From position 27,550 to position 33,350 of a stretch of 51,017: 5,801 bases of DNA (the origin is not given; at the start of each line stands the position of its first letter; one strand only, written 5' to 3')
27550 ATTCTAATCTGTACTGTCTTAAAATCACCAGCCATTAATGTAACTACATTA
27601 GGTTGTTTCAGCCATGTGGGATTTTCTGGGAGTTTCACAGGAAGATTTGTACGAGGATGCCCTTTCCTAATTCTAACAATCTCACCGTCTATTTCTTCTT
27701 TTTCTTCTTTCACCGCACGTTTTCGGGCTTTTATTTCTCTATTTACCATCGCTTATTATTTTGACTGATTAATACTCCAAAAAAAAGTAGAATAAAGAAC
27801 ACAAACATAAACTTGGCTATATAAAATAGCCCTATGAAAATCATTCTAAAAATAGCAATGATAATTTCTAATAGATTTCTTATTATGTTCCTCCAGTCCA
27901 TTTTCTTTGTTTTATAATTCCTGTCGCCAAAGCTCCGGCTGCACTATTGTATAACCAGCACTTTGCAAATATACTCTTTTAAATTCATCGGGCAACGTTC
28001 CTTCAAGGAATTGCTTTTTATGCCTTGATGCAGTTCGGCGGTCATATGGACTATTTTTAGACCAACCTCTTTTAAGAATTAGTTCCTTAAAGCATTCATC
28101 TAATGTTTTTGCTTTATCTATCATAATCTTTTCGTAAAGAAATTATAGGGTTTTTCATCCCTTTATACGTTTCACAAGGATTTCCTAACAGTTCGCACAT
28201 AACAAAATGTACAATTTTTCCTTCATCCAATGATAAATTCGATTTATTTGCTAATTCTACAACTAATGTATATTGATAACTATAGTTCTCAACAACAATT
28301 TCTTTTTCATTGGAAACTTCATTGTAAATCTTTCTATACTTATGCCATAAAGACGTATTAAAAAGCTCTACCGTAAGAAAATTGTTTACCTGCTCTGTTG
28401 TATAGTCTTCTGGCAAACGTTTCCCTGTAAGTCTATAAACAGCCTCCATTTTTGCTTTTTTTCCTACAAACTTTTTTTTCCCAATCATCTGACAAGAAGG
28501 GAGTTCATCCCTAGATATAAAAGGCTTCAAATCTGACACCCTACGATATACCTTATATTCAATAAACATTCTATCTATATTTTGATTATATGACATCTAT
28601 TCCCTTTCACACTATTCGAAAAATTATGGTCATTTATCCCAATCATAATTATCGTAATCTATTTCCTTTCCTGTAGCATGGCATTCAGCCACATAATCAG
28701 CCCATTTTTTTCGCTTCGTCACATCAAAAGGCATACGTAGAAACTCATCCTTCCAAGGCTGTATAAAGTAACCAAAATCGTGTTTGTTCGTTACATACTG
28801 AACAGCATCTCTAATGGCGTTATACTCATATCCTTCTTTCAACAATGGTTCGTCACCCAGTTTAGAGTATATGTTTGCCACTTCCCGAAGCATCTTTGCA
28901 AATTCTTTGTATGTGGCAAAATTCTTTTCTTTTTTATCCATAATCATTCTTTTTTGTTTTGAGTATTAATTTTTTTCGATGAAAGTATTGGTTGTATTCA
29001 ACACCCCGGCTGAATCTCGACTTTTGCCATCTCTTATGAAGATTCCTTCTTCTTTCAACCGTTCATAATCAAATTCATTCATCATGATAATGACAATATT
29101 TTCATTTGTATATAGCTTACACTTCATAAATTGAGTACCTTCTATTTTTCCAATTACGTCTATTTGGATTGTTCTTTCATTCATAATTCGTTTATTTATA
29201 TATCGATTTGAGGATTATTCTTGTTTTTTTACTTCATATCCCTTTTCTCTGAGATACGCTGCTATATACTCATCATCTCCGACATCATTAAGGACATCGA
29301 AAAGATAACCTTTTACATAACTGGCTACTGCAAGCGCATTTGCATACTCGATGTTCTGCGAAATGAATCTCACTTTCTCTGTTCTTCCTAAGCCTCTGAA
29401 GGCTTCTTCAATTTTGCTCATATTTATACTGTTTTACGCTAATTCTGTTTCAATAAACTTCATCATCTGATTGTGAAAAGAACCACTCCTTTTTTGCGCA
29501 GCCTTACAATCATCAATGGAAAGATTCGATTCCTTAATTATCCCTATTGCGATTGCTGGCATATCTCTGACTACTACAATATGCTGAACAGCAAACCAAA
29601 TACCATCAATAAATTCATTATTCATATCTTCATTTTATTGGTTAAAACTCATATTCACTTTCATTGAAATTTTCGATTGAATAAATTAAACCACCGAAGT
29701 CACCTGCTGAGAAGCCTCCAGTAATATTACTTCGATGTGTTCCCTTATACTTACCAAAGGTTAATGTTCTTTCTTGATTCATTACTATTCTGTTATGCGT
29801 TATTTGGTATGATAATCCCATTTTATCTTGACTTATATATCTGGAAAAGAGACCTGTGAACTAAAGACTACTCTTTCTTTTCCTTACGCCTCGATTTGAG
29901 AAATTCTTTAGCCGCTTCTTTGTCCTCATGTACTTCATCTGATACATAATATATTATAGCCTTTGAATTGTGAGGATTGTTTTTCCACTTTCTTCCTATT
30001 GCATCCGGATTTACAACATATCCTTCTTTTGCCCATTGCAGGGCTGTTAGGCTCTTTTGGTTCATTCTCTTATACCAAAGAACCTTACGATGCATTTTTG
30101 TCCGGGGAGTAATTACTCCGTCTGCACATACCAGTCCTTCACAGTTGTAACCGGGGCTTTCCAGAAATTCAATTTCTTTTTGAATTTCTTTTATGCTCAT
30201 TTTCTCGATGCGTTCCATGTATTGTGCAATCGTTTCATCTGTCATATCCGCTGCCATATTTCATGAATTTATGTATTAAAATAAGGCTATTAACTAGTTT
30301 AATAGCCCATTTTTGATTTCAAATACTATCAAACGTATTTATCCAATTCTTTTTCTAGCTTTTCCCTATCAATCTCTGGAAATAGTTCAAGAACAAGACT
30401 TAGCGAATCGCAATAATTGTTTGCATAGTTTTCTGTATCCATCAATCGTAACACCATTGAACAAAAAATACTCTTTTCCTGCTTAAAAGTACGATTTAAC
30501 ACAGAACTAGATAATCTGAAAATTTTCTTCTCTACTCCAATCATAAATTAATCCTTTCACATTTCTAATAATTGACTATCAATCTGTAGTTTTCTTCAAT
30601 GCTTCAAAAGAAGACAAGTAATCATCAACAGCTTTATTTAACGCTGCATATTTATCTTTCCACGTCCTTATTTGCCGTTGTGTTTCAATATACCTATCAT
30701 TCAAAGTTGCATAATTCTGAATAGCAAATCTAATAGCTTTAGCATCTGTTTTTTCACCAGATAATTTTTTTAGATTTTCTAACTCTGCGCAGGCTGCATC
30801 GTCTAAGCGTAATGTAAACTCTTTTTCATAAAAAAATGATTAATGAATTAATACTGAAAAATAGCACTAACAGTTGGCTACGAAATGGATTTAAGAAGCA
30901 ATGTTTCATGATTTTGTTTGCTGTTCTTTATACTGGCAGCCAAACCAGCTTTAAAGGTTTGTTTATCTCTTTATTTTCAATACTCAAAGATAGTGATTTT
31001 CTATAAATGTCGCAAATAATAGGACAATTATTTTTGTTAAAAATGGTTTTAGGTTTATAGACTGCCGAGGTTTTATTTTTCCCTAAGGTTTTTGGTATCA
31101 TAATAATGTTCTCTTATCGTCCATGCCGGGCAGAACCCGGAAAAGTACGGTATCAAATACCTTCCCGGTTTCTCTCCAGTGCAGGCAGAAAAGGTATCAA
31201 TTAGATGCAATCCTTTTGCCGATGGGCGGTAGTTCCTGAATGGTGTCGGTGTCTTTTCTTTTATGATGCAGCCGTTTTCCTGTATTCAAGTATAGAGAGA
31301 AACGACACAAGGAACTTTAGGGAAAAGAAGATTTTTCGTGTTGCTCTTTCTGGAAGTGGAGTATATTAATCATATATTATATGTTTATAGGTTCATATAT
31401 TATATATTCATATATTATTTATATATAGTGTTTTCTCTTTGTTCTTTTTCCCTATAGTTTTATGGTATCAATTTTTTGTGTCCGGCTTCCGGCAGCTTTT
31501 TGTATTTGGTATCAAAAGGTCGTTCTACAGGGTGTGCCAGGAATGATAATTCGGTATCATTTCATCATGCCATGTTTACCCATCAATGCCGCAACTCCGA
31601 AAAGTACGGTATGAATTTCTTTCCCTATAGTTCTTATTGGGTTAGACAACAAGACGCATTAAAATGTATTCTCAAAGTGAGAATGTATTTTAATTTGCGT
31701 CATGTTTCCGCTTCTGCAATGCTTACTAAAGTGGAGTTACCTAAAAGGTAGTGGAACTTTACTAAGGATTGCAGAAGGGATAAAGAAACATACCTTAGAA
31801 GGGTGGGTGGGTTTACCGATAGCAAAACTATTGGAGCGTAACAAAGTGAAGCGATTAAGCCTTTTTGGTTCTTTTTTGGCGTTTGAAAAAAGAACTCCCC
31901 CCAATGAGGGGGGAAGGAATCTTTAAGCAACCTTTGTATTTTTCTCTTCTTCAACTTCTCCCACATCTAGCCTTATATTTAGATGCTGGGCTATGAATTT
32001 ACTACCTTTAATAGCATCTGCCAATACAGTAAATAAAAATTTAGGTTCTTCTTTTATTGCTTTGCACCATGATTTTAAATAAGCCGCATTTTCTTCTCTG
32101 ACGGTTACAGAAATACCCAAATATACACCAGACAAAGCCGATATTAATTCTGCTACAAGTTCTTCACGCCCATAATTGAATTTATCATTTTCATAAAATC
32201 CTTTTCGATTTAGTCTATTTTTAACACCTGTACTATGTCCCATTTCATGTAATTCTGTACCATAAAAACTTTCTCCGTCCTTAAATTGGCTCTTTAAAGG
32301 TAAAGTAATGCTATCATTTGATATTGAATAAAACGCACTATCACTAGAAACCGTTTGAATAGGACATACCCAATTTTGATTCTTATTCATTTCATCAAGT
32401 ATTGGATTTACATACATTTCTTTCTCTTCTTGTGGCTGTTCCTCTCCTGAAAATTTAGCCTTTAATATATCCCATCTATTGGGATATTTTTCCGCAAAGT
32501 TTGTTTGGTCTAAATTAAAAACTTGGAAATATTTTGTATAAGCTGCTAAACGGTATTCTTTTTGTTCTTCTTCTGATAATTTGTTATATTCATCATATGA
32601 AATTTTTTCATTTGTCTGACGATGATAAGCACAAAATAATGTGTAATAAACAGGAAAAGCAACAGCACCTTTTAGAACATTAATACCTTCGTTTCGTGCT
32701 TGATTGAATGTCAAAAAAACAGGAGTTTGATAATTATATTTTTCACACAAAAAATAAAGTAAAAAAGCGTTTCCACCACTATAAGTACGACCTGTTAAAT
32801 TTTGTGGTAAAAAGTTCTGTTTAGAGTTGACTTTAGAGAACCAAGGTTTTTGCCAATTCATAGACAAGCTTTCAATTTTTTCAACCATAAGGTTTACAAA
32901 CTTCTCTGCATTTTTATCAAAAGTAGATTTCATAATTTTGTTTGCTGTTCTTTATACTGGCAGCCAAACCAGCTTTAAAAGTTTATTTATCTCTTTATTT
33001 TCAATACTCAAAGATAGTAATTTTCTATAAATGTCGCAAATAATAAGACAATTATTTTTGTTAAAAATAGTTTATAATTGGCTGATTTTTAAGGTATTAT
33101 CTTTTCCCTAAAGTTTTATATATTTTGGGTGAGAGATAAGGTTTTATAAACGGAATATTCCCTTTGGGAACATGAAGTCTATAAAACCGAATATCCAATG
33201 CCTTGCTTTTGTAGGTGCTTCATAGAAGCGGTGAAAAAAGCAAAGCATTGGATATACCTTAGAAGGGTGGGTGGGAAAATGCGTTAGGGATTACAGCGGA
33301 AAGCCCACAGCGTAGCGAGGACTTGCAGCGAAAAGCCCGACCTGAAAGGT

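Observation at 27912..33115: Leading-region-like island: run of at least 10 co-oriented small unknown ORFs plus an ArdC-like gene, driven by repeated type C promoter modules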

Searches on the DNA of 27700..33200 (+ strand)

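Call 5: search_dna_similar(query=window:27700-33200:+, collection=plasmids, mode=near, max_rows=30)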
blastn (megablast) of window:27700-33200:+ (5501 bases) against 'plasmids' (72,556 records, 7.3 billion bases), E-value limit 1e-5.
Records with a match: 36; places in all: 166; records where one place covers at least 80% of the query: 13.
Best place of each record, by identity: >=99% 6; 95-99% 24; 90-95% 3; 80-90% 3.
By first word of the organism name: Bacteroides 32; Phocaeicola 4.
By predicted mobility (MOB-suite, as given by PLSDB): conjugative 29; mobilizable 5; non-mobilizable 2.
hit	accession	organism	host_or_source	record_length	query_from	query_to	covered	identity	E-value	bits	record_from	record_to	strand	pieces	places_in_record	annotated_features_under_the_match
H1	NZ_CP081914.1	Bacteroides faecis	Homo sapiens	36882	1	5501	100%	99.1%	0e+0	10745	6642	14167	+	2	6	replication initiation protein | ArdC-like ssDNA-binding domain-containing protein | hypothetical protein (x10)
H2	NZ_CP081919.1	Bacteroides ovatus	Homo sapiens,blood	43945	1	5501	100%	99.1%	0e+0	9902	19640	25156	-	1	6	ArdC-like ssDNA-binding domain-containing protein | hypothetical protein (x9) | DNA-binding protein | replication initiation protein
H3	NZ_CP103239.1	Bacteroides thetaiotaomicron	Homo sapiens,cell culture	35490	1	5501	100%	99.0%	0e+0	10715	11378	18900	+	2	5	replication initiation protein | ArdC-like ssDNA-binding domain-containing protein | hypothetical protein (x10)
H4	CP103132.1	Bacteroides ovatus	Homo sapiens,cell culture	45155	1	5501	100%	98.6%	0e+0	10605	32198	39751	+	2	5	replication initiation protein | ArdC-like ssDNA-binding domain-containing protein | hypothetical protein (x9) | DNA-binding protein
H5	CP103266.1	Bacteroides fragilis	Homo sapiens,cell culture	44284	1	5501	100%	98.6%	0e+0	10589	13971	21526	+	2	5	replication initiation protein | ArdC-like ssDNA-binding domain-containing protein | hypothetical protein (x9) | DNA-binding protein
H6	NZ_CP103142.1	Bacteroides faecis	Homo sapiens,cell culture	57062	1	5501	100%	98.6%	0e+0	10583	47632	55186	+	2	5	replication initiation protein | ArdC-like ssDNA-binding domain-containing protein | hypothetical protein (x10)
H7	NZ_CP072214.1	Bacteroides xylanisolvens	Homo sapiens,cultured bacterial ...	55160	51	5501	99%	99.1%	0e+0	9816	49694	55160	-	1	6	ArdC-like ssDNA-binding domain-containing protein | hypothetical protein (x10)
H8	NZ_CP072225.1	Bacteroides thetaiotaomicron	Homo sapiens,cultured bacterial ...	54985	51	5501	99%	99.1%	0e+0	9816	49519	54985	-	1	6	ArdC-like ssDNA-binding domain-containing protein | hypothetical protein (x10)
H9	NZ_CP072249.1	Phocaeicola dorei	Homo sapiens,cultured bacterial ...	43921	51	5501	99%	99.1%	0e+0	9816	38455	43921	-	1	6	ArdC-like ssDNA-binding domain-containing protein | hypothetical protein (x10)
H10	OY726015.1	Phocaeicola massiliensis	-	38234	1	5501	97%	97.7%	0e+0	9991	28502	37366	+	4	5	record has no annotation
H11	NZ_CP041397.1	Bacteroides ovatus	Homo sapiens,cell culture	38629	1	5501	96%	97.9%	0e+0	10018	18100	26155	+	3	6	replication initiation protein | ArdC-like ssDNA-binding domain-containing protein | hypothetical protein (x10)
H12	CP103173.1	Bacteroides ovatus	Homo sapiens,cell culture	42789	1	5374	91%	97.9%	0e+0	8673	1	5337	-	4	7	ArdC-like ssDNA-binding domain-containing protein | hypothetical protein (x8) | DNA-binding protein | replication initiation protein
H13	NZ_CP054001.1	Bacteroides fragilis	Homo sapiens,transverse ...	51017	1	5501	89%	96.9%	0e+0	9583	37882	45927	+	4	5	replication initiation protein | ArdC-like ssDNA-binding domain-containing protein | hypothetical protein (x7) | mobC: plasmid mobilization relaxosome protein MobC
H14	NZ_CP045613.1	Bacteroides xylanisolvens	Homo sapiens,Abscess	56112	1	5501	77%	97.3%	0e+0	8050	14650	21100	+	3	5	replication initiation protein | ArdC-like ssDNA-binding domain-containing protein | hypothetical protein (x5)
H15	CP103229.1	Bacteroides faecis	Homo sapiens,cell culture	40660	1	5501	80%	93.9%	0e+0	7194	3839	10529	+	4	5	replication initiation protein | ArdC-like ssDNA-binding domain-containing protein | hypothetical protein (x6) | DNA-binding protein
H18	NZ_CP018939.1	Bacteroides fragilis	Homo sapiens,wound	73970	1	5501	76%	96.4%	0e+0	6884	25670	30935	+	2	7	hypothetical protein (x7) | DNA-binding protein | replication initiation protein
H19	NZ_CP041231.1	Bacteroides xylanisolvens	Homo sapiens,cell culture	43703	1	5501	77%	95.2%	0e+0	7248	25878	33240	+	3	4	replication initiation protein | ArdC-like ssDNA-binding domain-containing protein | hypothetical protein (x9)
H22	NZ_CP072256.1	Bacteroides uniformis CL03T12C37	Homo sapiens,cultured bacterial ...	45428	2762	5501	50%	96.4%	0e+0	4519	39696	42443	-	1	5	ArdC-like ssDNA-binding domain-containing protein | hypothetical protein (x2)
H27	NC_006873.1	Bacteroides fragilis NCTC 9343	-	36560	2840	5501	48%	97.3%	0e+0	4525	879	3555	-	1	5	ArdC-like ssDNA-binding domain-containing protein | hypothetical protein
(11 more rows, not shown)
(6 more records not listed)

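Call 8: get_annotated_region(hit=H2, flank=6000)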
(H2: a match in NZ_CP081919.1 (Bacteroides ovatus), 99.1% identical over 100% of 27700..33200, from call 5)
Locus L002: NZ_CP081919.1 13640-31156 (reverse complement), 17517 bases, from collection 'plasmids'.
description: Bacteroides ovatus strain BFG-107 plasmid unnamed2, complete sequence
organism: Bacteroides ovatus (NCBI taxid 28116)
taxonomy: Bacteria; Bacteroidota; Bacteroidia; Bacteroidales; Bacteroidaceae; Bacteroides; Bacteroides ovatus
host: -; source: Homo sapiens,blood; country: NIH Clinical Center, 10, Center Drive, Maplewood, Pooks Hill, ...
typing (MOB-suite, as given by PLSDB): conjugative; replicon rep_cluster_663; relaxase MOBP; mating-pair formation MPF_T
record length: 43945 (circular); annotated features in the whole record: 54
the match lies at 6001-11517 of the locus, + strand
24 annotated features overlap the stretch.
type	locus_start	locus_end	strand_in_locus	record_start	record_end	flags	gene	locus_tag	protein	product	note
CDS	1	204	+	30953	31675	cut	-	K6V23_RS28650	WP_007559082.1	TetR/AcrR family transcriptional regulator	-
CDS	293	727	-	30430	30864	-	-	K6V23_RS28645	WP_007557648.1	hypothetical protein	-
CDS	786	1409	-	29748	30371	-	-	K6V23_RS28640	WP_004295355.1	ParA family protein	-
CDS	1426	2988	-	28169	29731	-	-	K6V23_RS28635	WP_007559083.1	relaxase/mobilization nuclease domain-containing protein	-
CDS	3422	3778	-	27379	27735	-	mobC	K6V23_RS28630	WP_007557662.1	plasmid mobilization relaxosome protein MobC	-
CDS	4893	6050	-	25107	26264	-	-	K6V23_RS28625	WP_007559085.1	replication initiation protein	GO:0006270 - DNA replication initiation [Evidence IEA]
CDS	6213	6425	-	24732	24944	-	-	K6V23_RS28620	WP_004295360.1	hypothetical protein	-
CDS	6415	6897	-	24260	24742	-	-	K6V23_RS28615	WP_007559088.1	hypothetical protein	-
CDS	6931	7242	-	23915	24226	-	-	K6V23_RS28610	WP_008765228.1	hypothetical protein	-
CDS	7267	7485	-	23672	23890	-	-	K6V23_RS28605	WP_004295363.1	hypothetical protein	-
CDS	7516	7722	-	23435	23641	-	-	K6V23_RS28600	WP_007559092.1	hypothetical protein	-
CDS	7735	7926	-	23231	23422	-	-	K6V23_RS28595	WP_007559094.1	hypothetical protein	-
CDS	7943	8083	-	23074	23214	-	-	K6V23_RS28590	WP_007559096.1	hypothetical protein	-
CDS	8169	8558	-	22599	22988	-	-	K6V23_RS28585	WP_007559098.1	hypothetical protein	-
CDS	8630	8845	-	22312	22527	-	-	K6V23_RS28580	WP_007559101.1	hypothetical protein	-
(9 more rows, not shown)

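Call 18: get_annotated_region(hit=H27, flank=9000)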
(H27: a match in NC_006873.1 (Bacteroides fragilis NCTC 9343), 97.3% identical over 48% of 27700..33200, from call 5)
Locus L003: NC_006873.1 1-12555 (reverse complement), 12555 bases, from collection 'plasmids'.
description: Bacteroides fragilis NCTC 9343 plasmid pBF9343, complete sequence
organism: Bacteroides fragilis NCTC 9343 (NCBI taxid 272559)
taxonomy: Bacteria; Bacteroidota; Bacteroidia; Bacteroidales; Bacteroidaceae; Bacteroides; Bacteroides fragilis; Bacteroides fragilis NCTC 9343
host: -; source: -; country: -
typing (MOB-suite, as given by PLSDB): conjugative; replicon rep_cluster_663; relaxase MOBP; mating-pair formation MPF_T
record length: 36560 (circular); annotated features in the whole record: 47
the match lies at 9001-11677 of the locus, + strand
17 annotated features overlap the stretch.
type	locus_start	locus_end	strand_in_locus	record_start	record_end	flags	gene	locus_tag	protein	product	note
CDS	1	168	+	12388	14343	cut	-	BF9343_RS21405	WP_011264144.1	type IV secretory system conjugative DNA transfer family protein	-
CDS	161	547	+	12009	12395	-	-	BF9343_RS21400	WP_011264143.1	transcriptional regulator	-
CDS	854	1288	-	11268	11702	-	-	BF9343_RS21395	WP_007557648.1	hypothetical protein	-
CDS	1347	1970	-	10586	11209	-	-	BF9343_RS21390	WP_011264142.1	ParA family protein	-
CDS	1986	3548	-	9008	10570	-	-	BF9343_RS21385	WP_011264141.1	relaxase/mobilization nuclease domain-containing protein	-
CDS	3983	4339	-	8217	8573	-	mobC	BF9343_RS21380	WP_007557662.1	plasmid mobilization relaxosome protein MobC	-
CDS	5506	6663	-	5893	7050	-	-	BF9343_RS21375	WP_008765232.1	replication initiation protein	GO:0006270 - DNA replication initiation [Evidence IEA]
CDS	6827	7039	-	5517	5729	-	-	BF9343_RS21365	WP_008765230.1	hypothetical protein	-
CDS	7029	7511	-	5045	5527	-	-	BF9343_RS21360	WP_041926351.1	hypothetical protein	-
CDS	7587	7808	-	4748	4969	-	-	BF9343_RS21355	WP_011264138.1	hypothetical protein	-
CDS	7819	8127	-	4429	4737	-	-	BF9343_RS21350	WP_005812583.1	hypothetical protein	-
CDS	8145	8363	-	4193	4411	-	-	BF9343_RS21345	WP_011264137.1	hypothetical protein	-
CDS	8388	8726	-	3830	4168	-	-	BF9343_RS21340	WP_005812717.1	hypothetical protein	-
CDS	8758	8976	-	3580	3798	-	-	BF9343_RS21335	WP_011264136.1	hypothetical protein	-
CDS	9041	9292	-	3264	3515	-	-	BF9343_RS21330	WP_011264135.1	hypothetical protein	-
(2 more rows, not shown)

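Call 19: get_annotated_region(hit=H22, flank=9000)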
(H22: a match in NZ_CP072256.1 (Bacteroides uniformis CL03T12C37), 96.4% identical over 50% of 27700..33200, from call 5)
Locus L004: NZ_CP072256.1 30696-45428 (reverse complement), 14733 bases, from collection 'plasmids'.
description: Bacteroides uniformis CL03T12C37 plasmid pBuniCL03T12-1, complete sequence
organism: Bacteroides uniformis CL03T12C37 (NCBI taxid 997890)
taxonomy: Bacteria; Bacteroidota; Bacteroidia; Bacteroidales; Bacteroidaceae; Bacteroides; Bacteroides uniformis; Bacteroides uniformis CL03T12C37
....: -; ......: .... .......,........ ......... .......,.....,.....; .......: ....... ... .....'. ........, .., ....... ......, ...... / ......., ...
typing (MOB-suite, as given by PLSDB): conjugative; replicon rep_cluster_663; relaxase MOBP; mating-pair formation MPF_T
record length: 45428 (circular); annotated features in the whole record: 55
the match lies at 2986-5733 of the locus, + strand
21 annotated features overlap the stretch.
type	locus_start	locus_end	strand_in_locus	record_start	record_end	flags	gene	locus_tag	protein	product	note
CDS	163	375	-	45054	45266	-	-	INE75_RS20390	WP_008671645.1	hypothetical protein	-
CDS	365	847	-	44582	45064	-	-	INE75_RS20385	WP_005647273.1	hypothetical protein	-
CDS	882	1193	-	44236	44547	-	-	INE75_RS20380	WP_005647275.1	hypothetical protein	-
CDS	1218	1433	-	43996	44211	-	-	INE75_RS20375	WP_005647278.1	hypothetical protein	-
CDS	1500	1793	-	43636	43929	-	-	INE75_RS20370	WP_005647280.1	hypothetical protein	-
CDS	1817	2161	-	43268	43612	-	-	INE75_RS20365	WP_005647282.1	hypothetical protein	-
CDS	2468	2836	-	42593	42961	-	-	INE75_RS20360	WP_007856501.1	hypothetical protein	-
CDS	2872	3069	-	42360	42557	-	-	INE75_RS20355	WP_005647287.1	hypothetical protein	-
CDS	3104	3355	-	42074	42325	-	-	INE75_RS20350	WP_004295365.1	hypothetical protein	-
CDS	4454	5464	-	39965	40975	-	-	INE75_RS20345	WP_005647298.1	ArdC-like ssDNA-binding domain-containing protein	-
CDS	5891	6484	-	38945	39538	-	-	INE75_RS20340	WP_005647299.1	recombinase family protein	GO:0006310 - DNA recombination [Evidence IEA]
CDS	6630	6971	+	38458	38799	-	-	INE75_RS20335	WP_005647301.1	hypothetical protein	-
CDS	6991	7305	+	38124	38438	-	-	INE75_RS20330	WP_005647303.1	DUF4134 domain-containing protein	-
CDS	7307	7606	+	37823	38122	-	-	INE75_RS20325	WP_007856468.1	hypothetical protein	-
CDS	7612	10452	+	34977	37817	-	-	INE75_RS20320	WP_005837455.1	hypothetical protein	-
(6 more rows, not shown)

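Call 20: get_annotated_region(hit=H14, flank=5000)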
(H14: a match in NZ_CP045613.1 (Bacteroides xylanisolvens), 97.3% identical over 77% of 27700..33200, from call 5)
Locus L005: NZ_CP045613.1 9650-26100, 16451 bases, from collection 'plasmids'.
description: Bacteroides xylanisolvens strain funn3 plasmid pFunn3_1, complete sequence
organism: Bacteroides xylanisolvens (NCBI taxid 371601)
taxonomy: Bacteria; Bacteroidota; Bacteroidia; Bacteroidales; Bacteroidaceae; Bacteroides; Bacteroides xylanisolvens
host: -; source: Homo sapiens,Abscess; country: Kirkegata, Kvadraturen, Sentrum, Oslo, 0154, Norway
typing (MOB-suite, as given by PLSDB): conjugative; replicon rep_cluster_663; relaxase MOBP; mating-pair formation MPF_T
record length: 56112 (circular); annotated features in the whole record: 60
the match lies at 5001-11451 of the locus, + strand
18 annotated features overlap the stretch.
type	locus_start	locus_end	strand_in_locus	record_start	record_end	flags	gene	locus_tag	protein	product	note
CDS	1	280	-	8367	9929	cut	-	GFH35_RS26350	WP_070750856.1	relaxase/mobilization nuclease domain-containing protein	-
CDS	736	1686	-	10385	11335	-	-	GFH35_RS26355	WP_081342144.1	IS1595 family transposase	-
CDS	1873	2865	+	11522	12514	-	-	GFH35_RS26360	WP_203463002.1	quinone-dependent dihydroorotate dehydrogenase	GO:0006222 - UMP biosynthetic process [Evidence IEA]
CDS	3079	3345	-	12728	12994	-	-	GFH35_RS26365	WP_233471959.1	YbaK/EbsC family protein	-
CDS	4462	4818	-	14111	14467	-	mobC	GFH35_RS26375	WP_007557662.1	plasmid mobilization relaxosome protein MobC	-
CDS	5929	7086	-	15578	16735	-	-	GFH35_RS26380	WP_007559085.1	replication initiation protein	GO:0006270 - DNA replication initiation [Evidence IEA]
CDS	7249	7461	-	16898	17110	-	-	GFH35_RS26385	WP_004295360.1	hypothetical protein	-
CDS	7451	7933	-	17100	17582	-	-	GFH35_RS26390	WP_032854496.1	hypothetical protein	-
CDS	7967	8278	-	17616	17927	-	-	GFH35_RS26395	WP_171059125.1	hypothetical protein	-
CDS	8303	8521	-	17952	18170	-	-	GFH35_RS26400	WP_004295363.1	hypothetical protein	-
CDS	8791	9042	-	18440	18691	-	-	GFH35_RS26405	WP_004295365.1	hypothetical protein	-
CDS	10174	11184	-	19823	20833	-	-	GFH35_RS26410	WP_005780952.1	ArdC-like ssDNA-binding domain-containing protein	-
CDS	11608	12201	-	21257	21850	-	-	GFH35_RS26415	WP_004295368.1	recombinase family protein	GO:0006310 - DNA recombination [Evidence IEA]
CDS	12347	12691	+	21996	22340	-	-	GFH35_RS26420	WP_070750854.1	hypothetical protein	-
CDS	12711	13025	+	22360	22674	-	-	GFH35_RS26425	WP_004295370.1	DUF4134 domain-containing protein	-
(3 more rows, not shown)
